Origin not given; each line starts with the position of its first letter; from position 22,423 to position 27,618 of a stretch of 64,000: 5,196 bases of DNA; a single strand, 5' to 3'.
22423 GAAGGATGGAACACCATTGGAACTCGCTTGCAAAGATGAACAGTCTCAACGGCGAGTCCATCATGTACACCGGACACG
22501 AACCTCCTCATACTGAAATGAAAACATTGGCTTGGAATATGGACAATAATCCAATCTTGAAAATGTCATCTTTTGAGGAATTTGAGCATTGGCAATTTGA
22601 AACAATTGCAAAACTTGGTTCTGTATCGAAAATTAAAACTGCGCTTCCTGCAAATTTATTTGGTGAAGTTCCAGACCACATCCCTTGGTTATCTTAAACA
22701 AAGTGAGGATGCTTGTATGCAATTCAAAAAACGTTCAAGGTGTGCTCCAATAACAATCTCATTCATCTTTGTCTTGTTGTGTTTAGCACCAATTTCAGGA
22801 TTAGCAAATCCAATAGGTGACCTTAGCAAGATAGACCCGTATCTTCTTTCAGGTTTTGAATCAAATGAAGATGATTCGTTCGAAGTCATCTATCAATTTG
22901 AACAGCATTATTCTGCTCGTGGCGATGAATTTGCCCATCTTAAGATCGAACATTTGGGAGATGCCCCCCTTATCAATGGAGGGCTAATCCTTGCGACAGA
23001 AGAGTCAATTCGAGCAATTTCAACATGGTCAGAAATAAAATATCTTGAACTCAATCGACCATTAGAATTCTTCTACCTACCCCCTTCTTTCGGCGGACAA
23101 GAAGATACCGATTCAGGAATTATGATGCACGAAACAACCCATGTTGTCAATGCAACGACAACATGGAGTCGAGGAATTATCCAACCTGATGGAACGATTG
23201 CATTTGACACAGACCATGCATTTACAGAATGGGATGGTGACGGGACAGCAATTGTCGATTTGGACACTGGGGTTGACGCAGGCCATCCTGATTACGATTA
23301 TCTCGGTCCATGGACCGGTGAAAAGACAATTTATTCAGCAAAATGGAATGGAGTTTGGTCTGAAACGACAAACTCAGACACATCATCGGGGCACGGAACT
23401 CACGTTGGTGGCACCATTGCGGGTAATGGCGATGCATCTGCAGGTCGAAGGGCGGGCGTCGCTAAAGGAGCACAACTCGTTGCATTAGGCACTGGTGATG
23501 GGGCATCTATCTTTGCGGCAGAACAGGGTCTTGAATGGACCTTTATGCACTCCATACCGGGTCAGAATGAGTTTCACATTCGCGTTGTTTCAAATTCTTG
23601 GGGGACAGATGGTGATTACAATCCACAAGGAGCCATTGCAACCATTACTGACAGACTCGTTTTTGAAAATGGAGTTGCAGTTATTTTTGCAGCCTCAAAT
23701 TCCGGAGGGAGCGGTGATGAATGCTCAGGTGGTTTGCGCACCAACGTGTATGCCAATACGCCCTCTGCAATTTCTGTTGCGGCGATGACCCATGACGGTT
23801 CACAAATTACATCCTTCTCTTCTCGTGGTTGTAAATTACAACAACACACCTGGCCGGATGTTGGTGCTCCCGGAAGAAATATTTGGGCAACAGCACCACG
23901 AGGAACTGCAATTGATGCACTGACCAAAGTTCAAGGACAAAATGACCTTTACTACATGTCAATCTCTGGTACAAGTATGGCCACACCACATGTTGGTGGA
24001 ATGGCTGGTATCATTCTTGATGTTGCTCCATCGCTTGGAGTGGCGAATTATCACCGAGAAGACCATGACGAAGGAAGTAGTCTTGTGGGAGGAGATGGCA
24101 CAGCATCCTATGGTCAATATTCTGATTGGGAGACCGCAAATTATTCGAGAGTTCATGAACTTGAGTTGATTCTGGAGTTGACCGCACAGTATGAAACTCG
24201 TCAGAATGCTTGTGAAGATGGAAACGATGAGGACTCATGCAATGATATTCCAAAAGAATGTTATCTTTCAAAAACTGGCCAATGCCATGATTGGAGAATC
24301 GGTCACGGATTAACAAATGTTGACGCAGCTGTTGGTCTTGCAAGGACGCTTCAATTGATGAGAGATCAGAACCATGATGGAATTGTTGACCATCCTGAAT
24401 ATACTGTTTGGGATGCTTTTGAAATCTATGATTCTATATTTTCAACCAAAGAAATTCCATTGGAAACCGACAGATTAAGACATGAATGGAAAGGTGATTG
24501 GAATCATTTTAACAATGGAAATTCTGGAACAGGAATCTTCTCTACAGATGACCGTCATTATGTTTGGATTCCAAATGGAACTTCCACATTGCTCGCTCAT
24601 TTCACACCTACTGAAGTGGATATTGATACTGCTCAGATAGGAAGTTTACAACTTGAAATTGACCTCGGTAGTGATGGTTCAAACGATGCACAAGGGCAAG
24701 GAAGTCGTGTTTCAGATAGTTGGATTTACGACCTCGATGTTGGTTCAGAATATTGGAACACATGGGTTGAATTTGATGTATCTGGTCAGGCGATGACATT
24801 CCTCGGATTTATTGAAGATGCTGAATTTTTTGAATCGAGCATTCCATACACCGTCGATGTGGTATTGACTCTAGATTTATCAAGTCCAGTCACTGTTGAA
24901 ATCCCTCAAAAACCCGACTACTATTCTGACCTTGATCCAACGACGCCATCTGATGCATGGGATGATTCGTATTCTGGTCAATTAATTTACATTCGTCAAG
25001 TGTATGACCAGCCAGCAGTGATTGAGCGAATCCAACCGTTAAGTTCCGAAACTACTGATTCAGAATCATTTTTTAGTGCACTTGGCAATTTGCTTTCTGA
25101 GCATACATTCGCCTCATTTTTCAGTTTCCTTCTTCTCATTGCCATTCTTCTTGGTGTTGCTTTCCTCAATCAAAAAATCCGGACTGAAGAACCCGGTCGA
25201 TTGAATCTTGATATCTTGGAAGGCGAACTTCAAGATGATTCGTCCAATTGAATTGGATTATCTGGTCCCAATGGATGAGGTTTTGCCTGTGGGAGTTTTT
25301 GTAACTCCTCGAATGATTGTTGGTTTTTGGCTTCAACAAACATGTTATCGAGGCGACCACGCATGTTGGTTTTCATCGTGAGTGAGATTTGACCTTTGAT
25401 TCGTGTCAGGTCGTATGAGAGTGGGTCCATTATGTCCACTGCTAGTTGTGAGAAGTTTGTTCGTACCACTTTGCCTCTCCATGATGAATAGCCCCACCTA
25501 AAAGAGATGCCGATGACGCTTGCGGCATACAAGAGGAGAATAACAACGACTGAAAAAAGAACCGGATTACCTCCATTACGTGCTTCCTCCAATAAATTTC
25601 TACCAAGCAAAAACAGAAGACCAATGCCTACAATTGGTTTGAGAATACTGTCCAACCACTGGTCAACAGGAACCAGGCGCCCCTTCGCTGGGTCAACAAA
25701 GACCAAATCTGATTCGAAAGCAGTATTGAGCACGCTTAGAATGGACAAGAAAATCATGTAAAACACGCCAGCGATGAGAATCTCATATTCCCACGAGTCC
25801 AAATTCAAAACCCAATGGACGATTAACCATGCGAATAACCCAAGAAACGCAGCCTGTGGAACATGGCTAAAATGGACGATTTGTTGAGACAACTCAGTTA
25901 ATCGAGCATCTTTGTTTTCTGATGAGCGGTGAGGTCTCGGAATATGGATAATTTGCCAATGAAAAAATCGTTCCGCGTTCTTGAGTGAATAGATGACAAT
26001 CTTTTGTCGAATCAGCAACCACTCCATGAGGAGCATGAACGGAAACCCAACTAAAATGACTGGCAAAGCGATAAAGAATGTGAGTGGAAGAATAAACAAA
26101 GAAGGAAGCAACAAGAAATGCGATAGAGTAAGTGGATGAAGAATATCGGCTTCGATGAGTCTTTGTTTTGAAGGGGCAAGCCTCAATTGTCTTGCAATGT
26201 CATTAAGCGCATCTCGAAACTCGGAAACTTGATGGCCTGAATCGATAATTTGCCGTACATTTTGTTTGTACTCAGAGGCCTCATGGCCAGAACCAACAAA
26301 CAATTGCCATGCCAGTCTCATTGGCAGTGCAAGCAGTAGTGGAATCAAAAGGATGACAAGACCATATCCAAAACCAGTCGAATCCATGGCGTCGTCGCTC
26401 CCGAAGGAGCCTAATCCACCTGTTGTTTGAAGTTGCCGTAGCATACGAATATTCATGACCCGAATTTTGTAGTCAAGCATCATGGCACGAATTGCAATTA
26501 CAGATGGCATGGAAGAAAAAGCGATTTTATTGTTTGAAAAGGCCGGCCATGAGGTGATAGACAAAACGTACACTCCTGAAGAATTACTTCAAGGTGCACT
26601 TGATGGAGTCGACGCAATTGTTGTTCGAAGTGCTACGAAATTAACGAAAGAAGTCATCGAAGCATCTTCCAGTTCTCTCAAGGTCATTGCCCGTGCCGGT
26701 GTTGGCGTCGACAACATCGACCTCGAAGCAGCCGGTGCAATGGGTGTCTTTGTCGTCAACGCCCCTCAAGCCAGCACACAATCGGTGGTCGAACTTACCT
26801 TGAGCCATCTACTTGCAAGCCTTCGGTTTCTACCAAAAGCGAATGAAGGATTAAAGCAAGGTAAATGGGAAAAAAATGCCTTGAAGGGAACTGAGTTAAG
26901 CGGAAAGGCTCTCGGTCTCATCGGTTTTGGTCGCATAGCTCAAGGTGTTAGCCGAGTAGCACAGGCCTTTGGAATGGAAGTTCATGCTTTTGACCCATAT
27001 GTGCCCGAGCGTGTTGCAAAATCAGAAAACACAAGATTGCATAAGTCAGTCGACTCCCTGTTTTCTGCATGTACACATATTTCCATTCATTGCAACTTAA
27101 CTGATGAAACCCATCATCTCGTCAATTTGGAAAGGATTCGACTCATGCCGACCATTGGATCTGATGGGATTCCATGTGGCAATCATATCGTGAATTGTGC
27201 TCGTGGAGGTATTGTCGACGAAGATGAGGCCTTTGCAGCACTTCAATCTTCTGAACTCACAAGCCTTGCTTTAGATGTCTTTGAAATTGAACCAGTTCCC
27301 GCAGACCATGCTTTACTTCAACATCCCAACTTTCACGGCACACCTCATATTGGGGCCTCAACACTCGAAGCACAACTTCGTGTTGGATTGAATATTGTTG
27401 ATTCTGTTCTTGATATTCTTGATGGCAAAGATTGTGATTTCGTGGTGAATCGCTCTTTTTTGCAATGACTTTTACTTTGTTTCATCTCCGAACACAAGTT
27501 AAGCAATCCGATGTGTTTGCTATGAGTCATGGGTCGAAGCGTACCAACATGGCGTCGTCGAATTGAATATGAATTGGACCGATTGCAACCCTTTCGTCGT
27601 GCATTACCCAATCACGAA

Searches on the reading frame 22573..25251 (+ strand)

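Call 92: search_protein_families(library=pfam, proteins=[window:22573-25251:+], max_evalue=0.00001)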
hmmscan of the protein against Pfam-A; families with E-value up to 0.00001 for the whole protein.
window:22573-25251:+ (892 aa): 1 family
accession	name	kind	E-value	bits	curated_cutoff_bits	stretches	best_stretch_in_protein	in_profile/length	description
PF00082.27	Peptidase_S8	-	2e-38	132.8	21.8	1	222-490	1-262/288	Subtilase family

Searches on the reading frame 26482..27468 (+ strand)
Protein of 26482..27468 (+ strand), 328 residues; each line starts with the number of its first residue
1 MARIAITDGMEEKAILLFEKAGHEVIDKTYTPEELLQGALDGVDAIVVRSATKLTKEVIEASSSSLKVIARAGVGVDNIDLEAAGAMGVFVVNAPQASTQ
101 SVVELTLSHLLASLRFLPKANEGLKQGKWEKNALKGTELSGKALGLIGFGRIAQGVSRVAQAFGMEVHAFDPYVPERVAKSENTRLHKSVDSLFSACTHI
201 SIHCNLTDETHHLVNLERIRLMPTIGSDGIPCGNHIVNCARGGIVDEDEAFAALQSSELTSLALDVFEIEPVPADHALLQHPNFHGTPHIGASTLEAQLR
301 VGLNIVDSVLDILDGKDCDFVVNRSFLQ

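Call 92: search_protein_families(library=pfam, proteins=[window:26482-27468:+], max_evalue=0.00001)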
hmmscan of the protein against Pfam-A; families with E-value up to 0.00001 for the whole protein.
window:26482-27468:+ (328 aa): 2 families
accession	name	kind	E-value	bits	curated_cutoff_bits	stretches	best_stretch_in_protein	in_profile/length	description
PF02826.25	2-Hacid_dh_C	-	7.8e-49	165.9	25.1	1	108-291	2-178/178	D-isomer specific 2-hydroxyacid dehydrogenase, NAD binding domain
PF00389.36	2-Hacid_dh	-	3.3e-33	114.6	24.6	1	4-323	1-134/134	D-isomer specific 2-hydroxyacid dehydrogenase, catalytic domain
